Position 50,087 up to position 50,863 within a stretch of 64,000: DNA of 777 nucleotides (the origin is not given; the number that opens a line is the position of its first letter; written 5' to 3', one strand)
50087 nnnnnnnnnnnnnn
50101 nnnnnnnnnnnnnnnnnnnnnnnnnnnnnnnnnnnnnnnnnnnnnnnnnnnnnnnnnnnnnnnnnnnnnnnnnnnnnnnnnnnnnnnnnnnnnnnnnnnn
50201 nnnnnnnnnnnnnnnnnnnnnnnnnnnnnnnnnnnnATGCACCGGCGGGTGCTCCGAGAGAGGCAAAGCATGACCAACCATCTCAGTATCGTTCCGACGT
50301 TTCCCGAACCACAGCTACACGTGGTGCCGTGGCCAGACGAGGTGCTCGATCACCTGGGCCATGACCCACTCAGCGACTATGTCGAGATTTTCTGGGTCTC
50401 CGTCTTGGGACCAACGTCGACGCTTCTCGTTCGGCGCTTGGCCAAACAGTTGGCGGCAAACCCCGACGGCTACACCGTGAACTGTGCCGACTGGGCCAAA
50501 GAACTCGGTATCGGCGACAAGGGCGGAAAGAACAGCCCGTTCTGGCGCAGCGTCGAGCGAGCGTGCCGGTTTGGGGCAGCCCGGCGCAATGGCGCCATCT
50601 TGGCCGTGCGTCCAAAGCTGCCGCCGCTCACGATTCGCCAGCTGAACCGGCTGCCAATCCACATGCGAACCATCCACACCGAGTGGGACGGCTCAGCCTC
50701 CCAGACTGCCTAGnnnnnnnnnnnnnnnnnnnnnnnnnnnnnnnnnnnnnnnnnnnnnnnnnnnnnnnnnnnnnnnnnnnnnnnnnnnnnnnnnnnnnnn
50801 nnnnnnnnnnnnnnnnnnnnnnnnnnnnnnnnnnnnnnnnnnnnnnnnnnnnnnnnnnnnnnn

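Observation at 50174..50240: AT-rich promoter with four helically phased ACGT-core repeats and a perfect 7-3-7 palindrome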

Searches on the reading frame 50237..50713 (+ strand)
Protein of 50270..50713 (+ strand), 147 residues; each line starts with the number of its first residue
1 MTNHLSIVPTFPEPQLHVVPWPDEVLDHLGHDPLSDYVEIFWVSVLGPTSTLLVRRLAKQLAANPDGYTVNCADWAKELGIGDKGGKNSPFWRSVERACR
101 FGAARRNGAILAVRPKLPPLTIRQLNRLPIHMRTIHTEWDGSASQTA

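Call 4: search_protein_families(library=pfam, proteins=[window:50270-50713:+], max_evalue=0.01)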
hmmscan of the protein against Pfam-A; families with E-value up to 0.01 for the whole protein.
window:50270-50713:+ (147 aa): 0 families

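Call 8: search_protein_families(library=ncbifam, proteins=[window:50270-50713:+, window:50237-50713:+], max_evalue=1)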
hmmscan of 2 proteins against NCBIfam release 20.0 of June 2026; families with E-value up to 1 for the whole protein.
window:50270-50713:+ (147 aa): 0 families

window:50237-50713:+ (158 aa): 0 families

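Call 9: find_homologous_proteins(query=window:50270-50710:+)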
Query window:50270-50710:+ (147 aa): 10 proteins with E <= 0.001 among 40 candidates.
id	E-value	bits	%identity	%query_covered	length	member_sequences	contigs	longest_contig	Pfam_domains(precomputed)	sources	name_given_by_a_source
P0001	2.0e-90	318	93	100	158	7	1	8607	-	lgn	-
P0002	2.2e-65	237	71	95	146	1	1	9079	-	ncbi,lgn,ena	-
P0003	8.5e-53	196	64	88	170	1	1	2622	-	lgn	-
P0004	4.0e-50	187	62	91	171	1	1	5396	-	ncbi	-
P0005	1.5e-48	182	62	89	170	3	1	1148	-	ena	-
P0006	2.3e-48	182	61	90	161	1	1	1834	-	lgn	-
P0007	4.9e-47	177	60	90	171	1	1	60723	-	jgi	jgi:hypothetical protein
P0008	1.0e-36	144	53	95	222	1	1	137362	-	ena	-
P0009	1.9e-34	136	55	84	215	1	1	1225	-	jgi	jgi:hypothetical protein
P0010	6.4e-22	96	54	63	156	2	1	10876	-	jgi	-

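Call 11: find_encoding_contigs(protein=P0001, flank=5000, max_places=3)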
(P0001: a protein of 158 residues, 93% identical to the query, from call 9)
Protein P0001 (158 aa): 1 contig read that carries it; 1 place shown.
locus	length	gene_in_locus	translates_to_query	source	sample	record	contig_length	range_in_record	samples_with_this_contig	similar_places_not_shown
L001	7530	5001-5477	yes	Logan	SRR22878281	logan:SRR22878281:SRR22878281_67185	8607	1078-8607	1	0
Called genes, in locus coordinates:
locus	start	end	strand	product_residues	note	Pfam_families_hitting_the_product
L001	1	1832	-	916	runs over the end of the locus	PF01510:Amidase_2, PF13946:DUF4214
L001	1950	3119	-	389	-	PF00581:Rhodanese, PF00899:ThiF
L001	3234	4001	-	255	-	PF02146:SIR2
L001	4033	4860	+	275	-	PF05050:Methyltransf_21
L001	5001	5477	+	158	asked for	-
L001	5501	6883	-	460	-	PF13727:CoA_binding_3 (weak), PF02397:Bac_transf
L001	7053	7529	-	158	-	?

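Call 12: find_encoding_contigs(protein=P0002, flank=5000, max_places=3)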
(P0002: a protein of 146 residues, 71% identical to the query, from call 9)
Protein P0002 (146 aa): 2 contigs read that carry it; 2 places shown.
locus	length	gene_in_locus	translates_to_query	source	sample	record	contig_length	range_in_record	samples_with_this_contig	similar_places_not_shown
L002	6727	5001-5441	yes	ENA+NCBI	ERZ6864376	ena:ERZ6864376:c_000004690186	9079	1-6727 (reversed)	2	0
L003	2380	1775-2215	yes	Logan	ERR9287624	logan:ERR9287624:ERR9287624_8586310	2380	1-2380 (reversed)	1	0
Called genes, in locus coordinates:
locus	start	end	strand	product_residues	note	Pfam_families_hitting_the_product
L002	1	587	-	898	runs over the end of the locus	PF01510:Amidase_2, PF13946:DUF4214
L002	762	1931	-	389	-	PF00581:Rhodanese, PF00899:ThiF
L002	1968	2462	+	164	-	-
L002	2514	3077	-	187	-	PF13560:HTH_31 (weak), PF01381:HTH_3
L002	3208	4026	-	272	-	PF00205:TPP_enzyme_M (faint), PF02146:SIR2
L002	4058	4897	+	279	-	PF05050:Methyltransf_21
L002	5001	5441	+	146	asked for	-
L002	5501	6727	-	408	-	?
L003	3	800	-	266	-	?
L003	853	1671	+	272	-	PF05050:Methyltransf_21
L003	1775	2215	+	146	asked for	-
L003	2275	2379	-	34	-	?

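Call 13: find_encoding_contigs(protein=P0007, flank=5000, max_places=3)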
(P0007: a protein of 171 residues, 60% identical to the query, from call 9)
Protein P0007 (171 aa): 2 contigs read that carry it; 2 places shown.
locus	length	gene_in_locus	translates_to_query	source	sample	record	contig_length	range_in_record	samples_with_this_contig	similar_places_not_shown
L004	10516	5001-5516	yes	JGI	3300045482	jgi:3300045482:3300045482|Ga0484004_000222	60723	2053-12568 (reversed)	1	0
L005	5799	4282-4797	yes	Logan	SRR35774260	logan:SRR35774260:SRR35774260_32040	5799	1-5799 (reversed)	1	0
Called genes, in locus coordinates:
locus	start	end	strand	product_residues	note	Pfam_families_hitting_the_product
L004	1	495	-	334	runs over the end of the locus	PF20030:bpMoxR (weak), PF00158:Sigma54_activat (weak), PF00004:AAA (weak), PF07726:AAA_3, PF07728:AAA_5, PF17863:AAA_lid_2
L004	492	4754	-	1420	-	-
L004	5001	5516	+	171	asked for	-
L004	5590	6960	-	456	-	PF02789:Peptidase_M17_N, PF00883:Peptidase_M17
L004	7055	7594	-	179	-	PF01923:Cob_adeno_trans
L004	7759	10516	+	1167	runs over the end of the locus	PF02574:S-methyl_trans, PF00809:Pterin_bind, PF02607:B12-binding_2, PF02310:B12-binding, PF02965:Met_synt_B12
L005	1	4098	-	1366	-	?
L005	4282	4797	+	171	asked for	-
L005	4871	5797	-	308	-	?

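Call 14: find_encoding_contigs(protein=P0008, flank=5000, max_places=3)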
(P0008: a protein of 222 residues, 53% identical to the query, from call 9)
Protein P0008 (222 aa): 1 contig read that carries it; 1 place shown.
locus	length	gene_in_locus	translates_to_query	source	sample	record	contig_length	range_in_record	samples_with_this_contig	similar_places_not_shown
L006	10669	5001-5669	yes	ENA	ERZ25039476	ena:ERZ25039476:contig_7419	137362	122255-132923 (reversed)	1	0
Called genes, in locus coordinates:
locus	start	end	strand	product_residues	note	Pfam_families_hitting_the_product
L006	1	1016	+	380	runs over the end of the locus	PF01522:Polysacc_deac_1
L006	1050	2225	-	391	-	PF00581:Rhodanese, PF00899:ThiF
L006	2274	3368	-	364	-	-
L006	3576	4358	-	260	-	PF02146:SIR2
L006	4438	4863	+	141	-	PF18029:Glyoxalase_6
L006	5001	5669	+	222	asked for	-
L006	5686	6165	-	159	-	-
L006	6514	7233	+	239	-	PF00440:TetR_N, PF02909:TetR_C_1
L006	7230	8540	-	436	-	PF02789:Peptidase_M17_N, PF00883:Peptidase_M17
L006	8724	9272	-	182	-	PF01923:Cob_adeno_trans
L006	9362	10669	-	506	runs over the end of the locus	PF01039:Carboxyl_trans, PF03255:ACCA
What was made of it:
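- On Plasmid/phage iteron array: Chromosomal synteny is conserved (calls 11-14).
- The gene is a chromosomal core gene with conserved synteny (MoeZ, Sir2, PepA) in many genomes (calls 11-14).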

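Call 23: find_related_loci(query=A1, collection=genome_contigs, flank=3000)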
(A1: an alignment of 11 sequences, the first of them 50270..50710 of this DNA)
Query A1 (147 aa) in genome_contigs; peptide patterns used: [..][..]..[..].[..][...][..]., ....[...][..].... (x = any residue, [..] = any of these).
245 stretches matched a pattern; 165 encode a relative of the query (tblastn E <= 1e-3); the best 80 are kept; 80 distinct loci.
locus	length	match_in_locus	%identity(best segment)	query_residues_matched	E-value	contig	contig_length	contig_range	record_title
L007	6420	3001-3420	93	1-140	3e-88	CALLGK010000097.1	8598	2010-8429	MAG: uncultured Acidimicrobiales bacterium isolate R1_Bin_METABAT__190_1 genome assembly, contig: c_000000218997, whole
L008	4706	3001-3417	71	9-147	1e-67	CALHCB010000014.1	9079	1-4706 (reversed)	MAG: uncultured Acidimicrobiales bacterium isolate R4_Bin_Bin_147_sub_1 genome assembly, contig: c_000004690186, whole g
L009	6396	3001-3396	61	8-139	6e-53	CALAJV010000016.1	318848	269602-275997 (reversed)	MAG: uncultured Acidimicrobiales bacterium isolate L4_Bin_METABAT__59_1 genome assembly, contig: c_000001455924, whole g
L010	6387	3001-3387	58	11-139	5e-50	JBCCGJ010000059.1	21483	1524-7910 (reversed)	MAG: Actinomycetota bacterium isolate P01_B01_bin.40 k141_511085_length_21483_cov_266.0054, whole genome shotgun sequenc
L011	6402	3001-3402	60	6-139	3e-50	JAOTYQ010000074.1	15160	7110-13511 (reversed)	MAG: Acidimicrobiia bacterium isolate 21_Jan_SF_Bin50 21_Jan_SF_Bin50_scaffold_2640_c1, whole genome shotgun sequence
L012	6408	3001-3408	54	10-145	1e-49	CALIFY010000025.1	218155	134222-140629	MAG: uncultured Acidimicrobiales bacterium isolate R2_Bin_METABAT__111_1 genome assembly, contig: c_000000367491, whole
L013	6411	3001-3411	55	9-145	1e-49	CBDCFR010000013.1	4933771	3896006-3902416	MAG: Acidimicrobiales bacterium isolate 908bf25f-ddd4-4b31-97be-e326148c296d genome assembly, contig: contig_13, whole g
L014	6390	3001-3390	64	10-139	2e-49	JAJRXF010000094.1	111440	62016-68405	MAG: Actinomycetes bacterium isolate Dive96_bin3.128 k141_2499467, whole genome shotgun sequence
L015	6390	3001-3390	58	10-139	6e-49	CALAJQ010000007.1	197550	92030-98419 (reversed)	MAG: uncultured Acidimicrobiales bacterium isolate L4_Bin_METABAT__47_1 genome assembly, contig: c_000001005920, whole g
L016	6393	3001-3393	60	9-139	2e-48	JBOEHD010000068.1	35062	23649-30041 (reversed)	MAG: Acidimicrobiales bacterium isolate PBSact2 PBS13d_contig_1542, whole genome shotgun sequence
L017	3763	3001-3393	63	9-139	4e-48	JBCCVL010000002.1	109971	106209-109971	MAG: Actinomycetota bacterium isolate P01_E01_bin.37 k141_1758939_length_109971_cov_241.2429, whole genome shotgun seque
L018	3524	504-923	57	1-139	5e-48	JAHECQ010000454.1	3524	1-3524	MAG: Acidimicrobiales bacterium isolate Ww173 NODE_99871_length_3524_cov_1.899207, whole genome shotgun sequence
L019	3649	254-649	55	8-139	6e-48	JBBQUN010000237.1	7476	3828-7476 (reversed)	MAG: Acidimicrobiales bacterium isolate Co_metawrap_1930 Cmw_1930_k141_19785921_length_7476_cov_15.1950, whole genome sh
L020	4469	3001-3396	55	8-139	1e-47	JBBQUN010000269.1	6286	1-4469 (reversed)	MAG: Acidimicrobiales bacterium isolate Co_metawrap_1930 Cmw_1930_k141_25720490_length_6286_cov_17.8135, whole genome sh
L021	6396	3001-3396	55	8-139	3e-47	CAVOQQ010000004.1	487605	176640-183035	MAG: uncultured Acidimicrobiales bacterium isolate MFD09964.bin.1.68 genome assembly, contig: contig_26865, whole genome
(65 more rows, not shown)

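Call 29: search_protein_representatives(alignment_id=A1)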
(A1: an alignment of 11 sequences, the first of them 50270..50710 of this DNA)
Query: 11 sequences, 162 profile positions. Proteins with E-value up to 0.001 (for the whole library): 2586; up to 1e-10: 1687; up to 1e-30: 488. The best 150 are listed.
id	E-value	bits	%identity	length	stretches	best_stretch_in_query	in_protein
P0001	1.1e-72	259.0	-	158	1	2-144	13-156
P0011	3.5e-64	231.4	-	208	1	5-155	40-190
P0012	7.3e-64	230.4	-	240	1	5-155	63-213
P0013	2.0e-62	225.7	-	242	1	6-161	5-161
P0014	1.1e-61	223.2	-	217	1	8-160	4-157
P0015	2.4e-61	222.1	-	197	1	9-158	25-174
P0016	2.0e-60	219.2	-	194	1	7-146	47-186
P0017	4.8e-59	214.7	-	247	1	5-159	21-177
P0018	5.9e-59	214.4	-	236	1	9-156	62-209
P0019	1.1e-58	213.5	-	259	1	6-140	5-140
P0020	9.7e-58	210.4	-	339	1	8-153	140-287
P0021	1.9e-57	209.5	-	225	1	7-141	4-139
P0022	1.2e-56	206.9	-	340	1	9-147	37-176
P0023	2.0e-56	206.2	-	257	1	7-152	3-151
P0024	6.3e-56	204.5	-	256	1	11-161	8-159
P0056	6.8e-49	181.7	-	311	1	13-161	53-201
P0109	3.1e-44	166.6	-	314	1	15-144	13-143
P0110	3.1e-44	166.5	-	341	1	12-160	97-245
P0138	9.0e-43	161.8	-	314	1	14-153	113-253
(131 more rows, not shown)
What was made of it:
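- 50270..50713 (+): 147-aa ORF, a winged-helix protein from a family with no sequence match. It is monocistronic, because the next gene is convergent. The family has 2586 clusters at 50% identity (call 29).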

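Call 30: predict_structure(alignment_id=A1)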
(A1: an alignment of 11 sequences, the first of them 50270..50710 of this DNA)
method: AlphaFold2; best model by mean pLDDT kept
length: 147 residues; sequences in the alignment: 11
mean_pLDDT: 87.3   pTM: 0.78
mean pLDDT of the five models: 87.3, 86.1, 85.9, 85.2, 84.4
residues with pLDDT >= 90: 93; 70-90: 38; 50-70: 9; < 50: 7
segments of 3 or more residues with pLDDT < 50: 1-4, 145-147
pLDDT, mean of each block of 10 residues (from residue 1): 55 93 90 91 92 95 96 92 85 94 94 93 89 86 52
secondary structure, 60 per line:
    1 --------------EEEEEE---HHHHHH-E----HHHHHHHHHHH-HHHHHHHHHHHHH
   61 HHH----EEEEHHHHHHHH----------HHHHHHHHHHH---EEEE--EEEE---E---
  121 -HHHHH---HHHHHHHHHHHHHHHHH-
elements in order: E15-20 H24-29 H36-46 H48-63 E68-71 H72-79 H90-100 E104-107 E110-113 H122-126 H130-146
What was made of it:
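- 50270..50713 (+): AF2 pLDDT 87 (call 30).
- On DnaD/DnaB (DDBH1) winged-helix family: The protein ends after one C-terminal helix (call 30).
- The protein model is confident (pLDDT 87, call 30) and has a winged-helix core.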

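Call 33: fold_search(model_id=the predicted structure, library=pdb)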
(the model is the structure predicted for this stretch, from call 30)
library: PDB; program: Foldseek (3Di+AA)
matches with E <= 10: 110; with E <= 0.001: 0
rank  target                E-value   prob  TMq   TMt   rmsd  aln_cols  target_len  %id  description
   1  5wtn_B                1.1e-02  0.99  0.43  0.26   6.3       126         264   12  Crystal Structure Analysis of primosome protein DnaB (resiues 1-300) from Geobacillus stearothermophilus (released 2017-08-23)
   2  5wtn_C                6.4e-02  0.91  0.43  0.26   6.2       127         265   12  Crystal Structure Analysis of primosome protein DnaB (resiues 1-300) from Geobacillus stearothermophilus (released 2017-08-23)
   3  2pjp_A                1.4e+00  0.28  0.30  0.35   3.3        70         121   23  Structure of the mRNA-binding domain of elongation factor SelB from E.coli in complex with SECIS RNA (released 2007-10-30)
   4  3f8m_A                1.4e+00  0.25  0.30  0.21   3.7        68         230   12  Crystal Structure of PhnF from Mycobacterium smegmatis (released 2009-11-17)
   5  4p1w_E                2.2e+00  0.15  0.17  0.20   6.9        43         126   19  Crystal structure of Atg13(17BR)-Atg17-Atg29-Atg31 complex (released 2014-05-07)
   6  5d5h                  2.2e+00  0.09  0.21  0.05   7.3        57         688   21  Crystal structure of Mycobacterium tuberculosis Topoisomerase I (released 2015-12-16)
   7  4p1w_B                2.5e+00  0.14  0.17  0.19   6.9        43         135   19  Crystal structure of Atg13(17BR)-Atg17-Atg29-Atg31 complex (released 2014-05-07)
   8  6sbs_B                2.5e+00  0.12  0.32  0.38   8.0       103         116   10  YtrA from Sulfolobus acidocaldarius, a GntR-family transcription factor (released 2019-07-31)
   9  9yzv                  2.5e+00  0.01  0.14  0.12  10.3       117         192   17  Joint Xray/Neutron structure of human DJ-1 at room temperature (released 2025-11-19)
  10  5jhf_E                2.9e+00  0.13  0.17  0.20   7.0        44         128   18  Crystal structure of Atg13(17BR)-Atg13(17LR)-Atg17-Atg29-Atg31 complex (released 2016-08-03)
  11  5jhf_B                2.9e+00  0.13  0.17  0.19   7.0        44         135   18  Crystal structure of Atg13(17BR)-Atg13(17LR)-Atg17-Atg29-Atg31 complex (released 2016-08-03)
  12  3go5                  2.9e+00  0.13  0.28  0.16   3.4        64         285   14  Crystal structure of a multidomain protein with nucleic acid binding domains (sp_0946) from streptococcus pneumoniae tig (released 2009-04-07)
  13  5uj1                  2.9e+00  0.08  0.20  0.05   7.9        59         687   20  Crystal structure of Mycobacterium tuberculosis Topoisomerase I at 2.15A resolution limit (released 2018-01-17)
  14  2v9v                  3.1e+00  0.04  0.17  0.18  16.0       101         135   12  Crystal Structure of Moorella thermoacetica SelB(377-511) (released 2007-09-11)
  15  5j9u_A                3.5e+00  0.04  0.24  0.14  12.3       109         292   13  Crystal structure of the NuA4 core complex (released 2016-10-26)
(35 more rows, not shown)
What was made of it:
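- On DnaD/DnaB (DDBH1) winged-helix family: 5wtn_B: E=0.011, prob 0.99, TMq 0.43 (call 33).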

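Call 34: search_solved_structures(query=A1, max_evalue=1)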
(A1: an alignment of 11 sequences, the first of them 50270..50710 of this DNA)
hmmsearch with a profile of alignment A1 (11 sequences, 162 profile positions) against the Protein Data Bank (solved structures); distinct sequences matched with E-value up to 1: 0.

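Call 36: search_protein_families(library=pfam, proteins=[P0011, P0012, P0013, P0020, P0022, P0110, P0008, P0056, P0109, P0138], max_evalue=0.1)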
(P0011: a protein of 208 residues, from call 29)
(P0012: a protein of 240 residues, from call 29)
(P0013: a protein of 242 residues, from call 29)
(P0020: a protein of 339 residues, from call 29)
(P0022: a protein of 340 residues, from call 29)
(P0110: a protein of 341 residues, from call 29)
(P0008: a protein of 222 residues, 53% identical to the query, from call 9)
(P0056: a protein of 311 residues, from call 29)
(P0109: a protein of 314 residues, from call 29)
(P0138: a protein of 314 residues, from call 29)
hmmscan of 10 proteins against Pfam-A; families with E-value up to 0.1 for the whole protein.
P0011 (208 aa): 0 families

P0012 (240 aa): 1 family
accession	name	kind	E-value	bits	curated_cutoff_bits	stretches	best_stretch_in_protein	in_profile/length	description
PF18731.6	HEPN_Swt1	-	0.068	13.9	27.5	1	188-239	55-107/115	Swt1-like HEPN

P0013 (242 aa): 0 families

P0020 (339 aa): 0 families

P0022 (340 aa): 0 families

P0110 (341 aa): 0 families

P0008 (222 aa): 0 families

P0056 (311 aa): 0 families

P0109 (314 aa): 0 families

P0138 (314 aa): 0 families
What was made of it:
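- On Phased direct-repeat operator (BldC / response-regulator type): The neighbouring protein has no Pfam or NCBIfam hit at all (calls 4, 8, 36).
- Closest known: BldC-type head-to-tail direct-repeat operators. Different: Here the period is exactly 10 bp, the motif is seen only at one gene, and the protein has no sequence relation to MerR or BldC (no Pfam hit, calls 4, 36).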

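Call 40: find_related_loci(query=window:50270-50710:+, collection=metagenome_contigs, flank=1500)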
Query window:50270-50710:+ (147 aa) in metagenome_contigs; peptide patterns used: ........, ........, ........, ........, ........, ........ (x = any residue, [..] = any of these).
600 stretches matched a pattern (row limit reached: there are more); 11 encode a relative of the query (tblastn E <= 1e-3); 11 distinct loci.
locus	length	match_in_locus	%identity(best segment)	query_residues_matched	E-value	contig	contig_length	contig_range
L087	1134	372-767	62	8-139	6e-58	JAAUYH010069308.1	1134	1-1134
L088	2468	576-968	60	9-139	4e-52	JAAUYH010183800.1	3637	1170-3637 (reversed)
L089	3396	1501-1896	48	8-138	5e-39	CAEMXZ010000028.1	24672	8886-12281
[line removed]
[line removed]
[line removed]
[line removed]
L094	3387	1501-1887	44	12-139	2e-33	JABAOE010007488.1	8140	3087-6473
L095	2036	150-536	44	12-139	1e-33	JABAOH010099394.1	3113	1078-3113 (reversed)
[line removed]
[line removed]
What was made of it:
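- Tried and rejected: Metagenome scan for closer relatives: it yielded only 11 loci, none closer than 62% identity (call 40), so fine-scale footprinting within the window's own lineage rests on three relatives.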

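Call 41: find_encoding_contigs(protein=P0003, flank=1500, max_places=3)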
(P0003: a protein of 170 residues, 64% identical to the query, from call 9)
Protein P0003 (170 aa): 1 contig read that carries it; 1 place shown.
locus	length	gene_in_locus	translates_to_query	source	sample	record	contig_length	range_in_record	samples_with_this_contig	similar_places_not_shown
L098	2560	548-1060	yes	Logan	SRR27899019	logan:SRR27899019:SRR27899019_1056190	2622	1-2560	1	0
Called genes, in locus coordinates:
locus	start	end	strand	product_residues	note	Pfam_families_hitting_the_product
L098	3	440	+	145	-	?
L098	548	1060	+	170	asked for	-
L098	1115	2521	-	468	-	PF13727:CoA_binding_3 (weak), PF02397:Bac_transf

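Call 42: find_encoding_contigs(protein=P0004, flank=1500, max_places=3)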
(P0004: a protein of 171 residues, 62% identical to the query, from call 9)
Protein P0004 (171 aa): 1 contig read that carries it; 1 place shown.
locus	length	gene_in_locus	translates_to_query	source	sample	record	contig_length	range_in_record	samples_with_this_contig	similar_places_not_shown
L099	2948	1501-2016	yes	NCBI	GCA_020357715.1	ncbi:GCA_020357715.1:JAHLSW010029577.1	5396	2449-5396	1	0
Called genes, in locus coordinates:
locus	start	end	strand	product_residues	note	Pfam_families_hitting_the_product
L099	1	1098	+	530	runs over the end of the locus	PF05050:Methyltransf_21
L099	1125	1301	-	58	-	PF05120:GvpG (weak), PF09851:SHOCT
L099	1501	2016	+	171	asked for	-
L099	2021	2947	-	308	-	?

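Call 43: find_encoding_contigs(protein=P0006, flank=1500, max_places=3)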
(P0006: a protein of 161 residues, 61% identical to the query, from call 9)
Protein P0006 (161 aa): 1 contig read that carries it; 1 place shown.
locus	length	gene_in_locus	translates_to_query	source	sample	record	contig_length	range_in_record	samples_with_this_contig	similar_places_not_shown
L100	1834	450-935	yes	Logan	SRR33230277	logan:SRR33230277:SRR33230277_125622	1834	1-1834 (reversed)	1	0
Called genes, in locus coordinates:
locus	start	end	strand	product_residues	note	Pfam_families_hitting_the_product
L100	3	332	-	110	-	?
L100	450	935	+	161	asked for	-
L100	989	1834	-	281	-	?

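Call 44: find_encoding_contigs(protein=P0005, flank=1500, max_places=3)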
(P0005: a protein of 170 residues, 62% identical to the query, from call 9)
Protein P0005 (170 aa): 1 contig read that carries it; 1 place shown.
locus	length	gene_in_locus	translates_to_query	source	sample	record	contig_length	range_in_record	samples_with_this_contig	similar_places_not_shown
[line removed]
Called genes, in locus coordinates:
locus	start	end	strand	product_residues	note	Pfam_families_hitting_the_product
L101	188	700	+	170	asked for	-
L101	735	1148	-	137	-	?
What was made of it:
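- No regulator gene is a consistent neighbour (calls 11-14, 41-44). No regulator gene is consistently adjacent (calls 11-14, 41-44).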

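Call 55: search_dna_similar(query=window:50270-50710:+, collection=plasmids, mode=protein, max_evalue=0.01, max_rows=10)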
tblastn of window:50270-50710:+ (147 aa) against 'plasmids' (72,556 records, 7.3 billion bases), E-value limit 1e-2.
Records with a match: 1; places in all: 1; records where one place covers at least 80% of the query: 0.
Best place of each record, by identity: <60% 1.
By first word of the organism name: Iamia 1.
By predicted mobility (MOB-suite, as given by PLSDB): non-mobilizable 1.
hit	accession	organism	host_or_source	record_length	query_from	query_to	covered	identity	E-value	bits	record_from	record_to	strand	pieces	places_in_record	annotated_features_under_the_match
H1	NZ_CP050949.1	Iamia sp. SCSIO 61187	whole organism,ocean sediment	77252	22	129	73%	37.3%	9e-9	60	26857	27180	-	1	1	hypothetical protein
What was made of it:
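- On Plasmid/phage iteron array: The single plasmid hit is a 37% paralog (call 55).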

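Call 56: search_dna_similar(query=window:50270-50710:+, collection=phages, mode=protein, max_evalue=0.01, max_rows=10)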
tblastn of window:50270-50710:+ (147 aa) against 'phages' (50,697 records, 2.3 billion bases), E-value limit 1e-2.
No match.
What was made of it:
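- On Plasmid/phage iteron array: No phage homologs were found (call 56).
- There are no homologs in 50,697 phage records (call 56).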

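Call 57: search_protein_families(library=phrogs, proteins=[window:50270-50710:+, P0008, P0013], max_evalue=0.1)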
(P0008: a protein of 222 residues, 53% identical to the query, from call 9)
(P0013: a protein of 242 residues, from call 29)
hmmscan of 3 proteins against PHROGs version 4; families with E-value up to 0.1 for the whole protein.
window:50270-50710:+ (147 aa): 0 families

P0008 (222 aa): 0 families

P0013 (242 aa): 0 families
